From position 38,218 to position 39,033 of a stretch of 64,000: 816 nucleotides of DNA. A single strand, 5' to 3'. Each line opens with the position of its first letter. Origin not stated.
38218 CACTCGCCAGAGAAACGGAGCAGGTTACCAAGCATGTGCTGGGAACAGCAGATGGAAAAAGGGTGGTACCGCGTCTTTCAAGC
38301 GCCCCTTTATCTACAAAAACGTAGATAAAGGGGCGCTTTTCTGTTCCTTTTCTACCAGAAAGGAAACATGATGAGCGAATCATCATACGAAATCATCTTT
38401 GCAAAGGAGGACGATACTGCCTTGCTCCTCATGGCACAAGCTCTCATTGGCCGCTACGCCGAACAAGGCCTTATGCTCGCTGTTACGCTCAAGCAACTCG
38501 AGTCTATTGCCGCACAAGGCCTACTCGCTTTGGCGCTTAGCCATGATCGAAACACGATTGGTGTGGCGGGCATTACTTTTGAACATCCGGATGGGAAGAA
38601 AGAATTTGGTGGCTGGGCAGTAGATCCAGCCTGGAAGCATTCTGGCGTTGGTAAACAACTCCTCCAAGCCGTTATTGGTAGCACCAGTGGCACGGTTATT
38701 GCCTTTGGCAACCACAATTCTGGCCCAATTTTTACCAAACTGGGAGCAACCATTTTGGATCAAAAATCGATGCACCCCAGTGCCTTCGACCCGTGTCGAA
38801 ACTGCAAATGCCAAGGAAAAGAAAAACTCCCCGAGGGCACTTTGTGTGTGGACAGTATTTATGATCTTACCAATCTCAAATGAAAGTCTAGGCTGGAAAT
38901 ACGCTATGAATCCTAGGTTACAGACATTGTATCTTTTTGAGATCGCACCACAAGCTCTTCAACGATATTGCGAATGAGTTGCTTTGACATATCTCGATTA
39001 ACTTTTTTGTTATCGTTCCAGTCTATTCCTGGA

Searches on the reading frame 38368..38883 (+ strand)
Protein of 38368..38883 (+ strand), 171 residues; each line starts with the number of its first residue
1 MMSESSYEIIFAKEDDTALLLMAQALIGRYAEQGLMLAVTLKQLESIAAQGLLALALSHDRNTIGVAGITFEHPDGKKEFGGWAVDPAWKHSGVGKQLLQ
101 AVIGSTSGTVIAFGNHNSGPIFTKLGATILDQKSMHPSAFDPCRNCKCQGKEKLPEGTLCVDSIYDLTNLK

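Call 54: search_protein_families(library=pfam, proteins=[window:38368-38883:+], max_evalue=0.001)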
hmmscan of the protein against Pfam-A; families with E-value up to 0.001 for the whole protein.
window:38368-38883:+ (171 aa): 2 families
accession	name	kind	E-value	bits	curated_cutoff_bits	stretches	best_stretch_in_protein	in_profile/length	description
PF00583.31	Acetyltransf_1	-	4.9e-05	24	20.7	1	53-103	34-85/116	Acetyltransferase (GNAT) family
PF13508.13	Acetyltransf_7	-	0.00022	22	27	1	59-102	10-53/84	Acetyltransferase (GNAT) domain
